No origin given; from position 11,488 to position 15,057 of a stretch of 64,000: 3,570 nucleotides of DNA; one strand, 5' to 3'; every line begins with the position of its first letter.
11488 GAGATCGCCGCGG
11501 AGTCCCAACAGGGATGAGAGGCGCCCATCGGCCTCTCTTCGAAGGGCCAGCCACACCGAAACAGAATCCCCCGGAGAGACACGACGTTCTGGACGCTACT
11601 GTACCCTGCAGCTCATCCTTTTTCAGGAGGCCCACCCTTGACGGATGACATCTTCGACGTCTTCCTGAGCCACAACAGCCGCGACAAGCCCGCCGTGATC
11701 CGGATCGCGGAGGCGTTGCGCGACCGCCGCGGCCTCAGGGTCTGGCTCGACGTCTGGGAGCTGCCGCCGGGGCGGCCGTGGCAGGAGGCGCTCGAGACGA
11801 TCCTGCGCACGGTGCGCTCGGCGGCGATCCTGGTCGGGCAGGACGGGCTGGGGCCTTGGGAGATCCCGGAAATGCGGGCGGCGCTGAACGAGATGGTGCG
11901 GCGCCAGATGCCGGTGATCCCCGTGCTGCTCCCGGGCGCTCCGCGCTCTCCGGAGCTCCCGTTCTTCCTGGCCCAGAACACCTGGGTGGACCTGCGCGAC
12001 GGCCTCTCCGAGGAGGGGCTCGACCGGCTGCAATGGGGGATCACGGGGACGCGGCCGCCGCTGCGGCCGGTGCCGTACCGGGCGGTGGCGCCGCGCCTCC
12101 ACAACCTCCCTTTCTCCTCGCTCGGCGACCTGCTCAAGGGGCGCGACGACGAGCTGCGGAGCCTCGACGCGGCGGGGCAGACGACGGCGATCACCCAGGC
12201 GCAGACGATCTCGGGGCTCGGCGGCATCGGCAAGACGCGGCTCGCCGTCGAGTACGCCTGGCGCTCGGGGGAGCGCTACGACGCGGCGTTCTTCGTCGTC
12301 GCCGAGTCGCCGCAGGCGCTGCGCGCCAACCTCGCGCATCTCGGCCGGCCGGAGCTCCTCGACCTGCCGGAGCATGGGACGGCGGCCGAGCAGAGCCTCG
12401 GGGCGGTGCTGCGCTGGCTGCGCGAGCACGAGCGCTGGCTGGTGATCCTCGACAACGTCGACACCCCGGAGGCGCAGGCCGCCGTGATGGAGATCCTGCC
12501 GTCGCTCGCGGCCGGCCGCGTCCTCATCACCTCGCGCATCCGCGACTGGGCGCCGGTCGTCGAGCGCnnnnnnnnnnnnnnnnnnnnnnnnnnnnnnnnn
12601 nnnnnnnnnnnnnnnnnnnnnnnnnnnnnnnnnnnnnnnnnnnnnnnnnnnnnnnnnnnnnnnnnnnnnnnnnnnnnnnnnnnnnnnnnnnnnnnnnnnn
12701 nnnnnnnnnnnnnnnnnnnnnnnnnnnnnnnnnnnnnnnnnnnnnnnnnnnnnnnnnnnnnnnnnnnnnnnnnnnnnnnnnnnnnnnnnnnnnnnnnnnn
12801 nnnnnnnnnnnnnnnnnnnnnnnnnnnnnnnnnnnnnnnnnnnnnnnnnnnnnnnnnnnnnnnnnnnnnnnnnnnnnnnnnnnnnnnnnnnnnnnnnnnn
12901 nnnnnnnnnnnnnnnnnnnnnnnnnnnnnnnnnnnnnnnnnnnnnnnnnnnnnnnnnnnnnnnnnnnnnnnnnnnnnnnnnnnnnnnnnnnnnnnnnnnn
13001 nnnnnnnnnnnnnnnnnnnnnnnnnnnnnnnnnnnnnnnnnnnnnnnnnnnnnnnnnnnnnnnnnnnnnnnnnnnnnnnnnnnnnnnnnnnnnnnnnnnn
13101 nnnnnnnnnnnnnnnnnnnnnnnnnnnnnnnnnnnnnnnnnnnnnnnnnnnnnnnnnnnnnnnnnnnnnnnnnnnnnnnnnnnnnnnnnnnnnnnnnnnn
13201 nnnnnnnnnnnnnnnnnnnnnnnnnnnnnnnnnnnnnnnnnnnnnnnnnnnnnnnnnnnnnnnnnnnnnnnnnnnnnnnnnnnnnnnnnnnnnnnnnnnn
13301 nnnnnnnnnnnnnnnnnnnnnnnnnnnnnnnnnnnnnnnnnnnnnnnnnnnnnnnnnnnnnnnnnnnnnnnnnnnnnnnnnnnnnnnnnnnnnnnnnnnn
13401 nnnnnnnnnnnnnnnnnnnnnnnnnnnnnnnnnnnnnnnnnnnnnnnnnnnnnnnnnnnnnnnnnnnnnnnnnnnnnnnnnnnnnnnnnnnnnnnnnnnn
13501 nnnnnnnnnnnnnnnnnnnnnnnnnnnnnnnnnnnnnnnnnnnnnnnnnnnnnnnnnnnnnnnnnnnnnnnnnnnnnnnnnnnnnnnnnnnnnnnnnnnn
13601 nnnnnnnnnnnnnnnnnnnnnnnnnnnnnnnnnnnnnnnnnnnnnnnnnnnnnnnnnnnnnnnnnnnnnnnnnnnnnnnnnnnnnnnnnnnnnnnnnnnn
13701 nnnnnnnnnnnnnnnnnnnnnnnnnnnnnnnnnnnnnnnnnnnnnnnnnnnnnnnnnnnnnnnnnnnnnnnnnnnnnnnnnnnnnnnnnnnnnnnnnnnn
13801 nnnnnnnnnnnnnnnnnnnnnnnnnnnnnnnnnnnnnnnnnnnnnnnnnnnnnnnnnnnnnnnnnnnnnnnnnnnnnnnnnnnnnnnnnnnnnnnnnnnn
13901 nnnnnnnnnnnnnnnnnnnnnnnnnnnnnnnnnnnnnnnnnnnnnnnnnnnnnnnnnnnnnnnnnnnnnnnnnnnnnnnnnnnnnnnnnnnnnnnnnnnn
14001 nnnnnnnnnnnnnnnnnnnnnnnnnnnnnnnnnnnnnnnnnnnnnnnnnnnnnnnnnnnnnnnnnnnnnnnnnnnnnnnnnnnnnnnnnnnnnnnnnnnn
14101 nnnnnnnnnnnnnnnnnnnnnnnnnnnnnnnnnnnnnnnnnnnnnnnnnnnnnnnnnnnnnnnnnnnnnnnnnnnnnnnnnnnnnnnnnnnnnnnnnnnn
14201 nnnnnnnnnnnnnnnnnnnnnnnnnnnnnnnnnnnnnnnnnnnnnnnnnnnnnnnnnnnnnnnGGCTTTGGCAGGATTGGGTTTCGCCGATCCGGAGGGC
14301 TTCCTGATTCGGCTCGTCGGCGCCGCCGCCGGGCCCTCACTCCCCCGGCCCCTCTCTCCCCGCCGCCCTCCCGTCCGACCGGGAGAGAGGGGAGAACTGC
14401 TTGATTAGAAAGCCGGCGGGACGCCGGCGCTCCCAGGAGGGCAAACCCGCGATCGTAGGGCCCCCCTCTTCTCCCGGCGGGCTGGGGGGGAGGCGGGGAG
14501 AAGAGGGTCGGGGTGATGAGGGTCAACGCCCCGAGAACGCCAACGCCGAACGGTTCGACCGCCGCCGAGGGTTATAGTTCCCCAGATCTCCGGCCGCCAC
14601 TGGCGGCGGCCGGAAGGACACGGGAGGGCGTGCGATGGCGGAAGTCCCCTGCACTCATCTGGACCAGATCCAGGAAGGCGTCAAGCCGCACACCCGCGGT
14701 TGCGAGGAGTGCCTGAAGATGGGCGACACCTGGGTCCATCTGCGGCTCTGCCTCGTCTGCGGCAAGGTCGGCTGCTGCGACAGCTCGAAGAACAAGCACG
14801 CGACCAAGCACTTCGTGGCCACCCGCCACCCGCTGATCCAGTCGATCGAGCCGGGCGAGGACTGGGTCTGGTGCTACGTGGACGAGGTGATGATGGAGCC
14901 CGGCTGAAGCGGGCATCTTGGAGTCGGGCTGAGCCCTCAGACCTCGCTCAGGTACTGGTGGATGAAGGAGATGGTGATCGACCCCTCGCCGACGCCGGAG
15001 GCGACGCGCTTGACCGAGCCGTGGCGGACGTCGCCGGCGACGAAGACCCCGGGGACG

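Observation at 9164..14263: Tandem TIR-NB-ARC-TPR (STAND/NLR-like) genes: one fossil copy and one near-intact copy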

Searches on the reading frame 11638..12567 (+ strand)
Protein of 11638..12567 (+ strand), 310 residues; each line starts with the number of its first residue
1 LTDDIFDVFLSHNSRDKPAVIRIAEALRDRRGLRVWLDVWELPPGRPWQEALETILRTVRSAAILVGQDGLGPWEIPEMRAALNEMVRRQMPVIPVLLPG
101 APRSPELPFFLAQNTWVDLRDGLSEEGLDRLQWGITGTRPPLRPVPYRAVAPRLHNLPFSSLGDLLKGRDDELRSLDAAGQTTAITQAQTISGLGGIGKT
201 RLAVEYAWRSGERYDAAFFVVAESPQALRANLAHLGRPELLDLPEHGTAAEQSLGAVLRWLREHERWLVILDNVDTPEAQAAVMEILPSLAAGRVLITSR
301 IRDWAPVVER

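Call 81: search_protein_representatives(protein=window:11638-12567:+)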
Query: 310 residues. Proteins with E-value up to 0.001 (for the whole library): 25634; up to 1e-10: 10281; up to 1e-30: 1556. The best 150 are listed.
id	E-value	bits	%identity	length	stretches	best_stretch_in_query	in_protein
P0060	2.6e-111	388.3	64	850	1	4-309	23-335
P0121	5.6e-110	383.9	63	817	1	3-307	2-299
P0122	3.9e-109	381.2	62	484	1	5-309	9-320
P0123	4.4e-102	358.0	59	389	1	6-306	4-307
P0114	1.7e-101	356.1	56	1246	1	6-310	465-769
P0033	5.7e-95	334.6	57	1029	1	6-306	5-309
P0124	1.1e-93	330.4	58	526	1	6-308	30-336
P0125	4.8e-92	325.0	60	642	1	22-309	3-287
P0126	4.0e-89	315.4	55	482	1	6-309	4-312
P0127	3.8e-86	305.7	52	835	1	6-308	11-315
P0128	5.1e-83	295.4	54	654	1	6-309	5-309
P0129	7.7e-83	294.8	53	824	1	6-305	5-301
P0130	7.7e-82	291.5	59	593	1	42-308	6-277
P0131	1.5e-81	290.6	55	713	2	6-220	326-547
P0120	8.6e-81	288.0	56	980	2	149-306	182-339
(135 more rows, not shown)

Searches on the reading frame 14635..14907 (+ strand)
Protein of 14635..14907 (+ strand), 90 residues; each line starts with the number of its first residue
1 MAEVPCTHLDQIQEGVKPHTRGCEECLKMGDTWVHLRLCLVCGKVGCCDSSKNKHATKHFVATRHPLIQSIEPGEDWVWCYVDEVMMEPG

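Call 18: search_protein_families(library=pfam, proteins=[window:14635-14907:+], max_evalue=0.00001)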
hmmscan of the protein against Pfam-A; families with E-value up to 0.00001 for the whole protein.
window:14635-14907:+ (90 aa): 1 family
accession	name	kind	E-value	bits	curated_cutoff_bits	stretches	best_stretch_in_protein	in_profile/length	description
PF02148.25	zf-UBP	-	8.2e-16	58.4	22.7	1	23-86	1-57/63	Zn-finger in ubiquitin-hydrolases and other protein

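Call 50: find_encoding_contigs(protein=window:14635-14907:+, flank=10000, max_places=5)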
Protein window:14635-14907:+ (90 aa): 2 contigs read that carry it; 2 places shown.
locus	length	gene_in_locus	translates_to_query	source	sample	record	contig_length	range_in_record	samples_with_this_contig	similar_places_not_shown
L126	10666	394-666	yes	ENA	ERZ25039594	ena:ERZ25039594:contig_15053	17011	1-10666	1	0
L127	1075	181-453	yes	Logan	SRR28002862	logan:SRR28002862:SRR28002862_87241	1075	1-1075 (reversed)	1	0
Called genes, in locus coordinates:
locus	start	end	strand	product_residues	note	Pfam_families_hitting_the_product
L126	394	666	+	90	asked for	PF02148:zf-UBP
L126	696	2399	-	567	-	PF00070:Pyr_redox (faint), PF00072:Response_reg, PF03486:HI0933_like (faint), PF07992:Pyr_redox_2, PF12831:FAD_oxidored (weak), PF13738:Pyr_redox_3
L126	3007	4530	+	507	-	PF02321:OEP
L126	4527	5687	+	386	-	PF25919:BSH_CusB (faint), PF25917:BSH_RND (weak), PF25973:BSH_CzcB, PF25885:HH_EMRA (weak), PF25876:HH_MFP_RND (weak), PF25954:Beta-barrel_RND_2, PF25989:YknX_C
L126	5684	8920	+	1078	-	PF00873:ACR_tran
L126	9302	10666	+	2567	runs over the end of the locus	PF00801:PKD (weak), PF18911:PKD_4, PF25023:TEN_YD-shell, PF05593:RHS_repeat (weak), PF25023:TEN_YD-shell, PF05593:RHS_repeat (weak), PF25023:TEN_YD-shell, PF24595:DUF7619 (weak), +2 more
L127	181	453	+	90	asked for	PF02148:zf-UBP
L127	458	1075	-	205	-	?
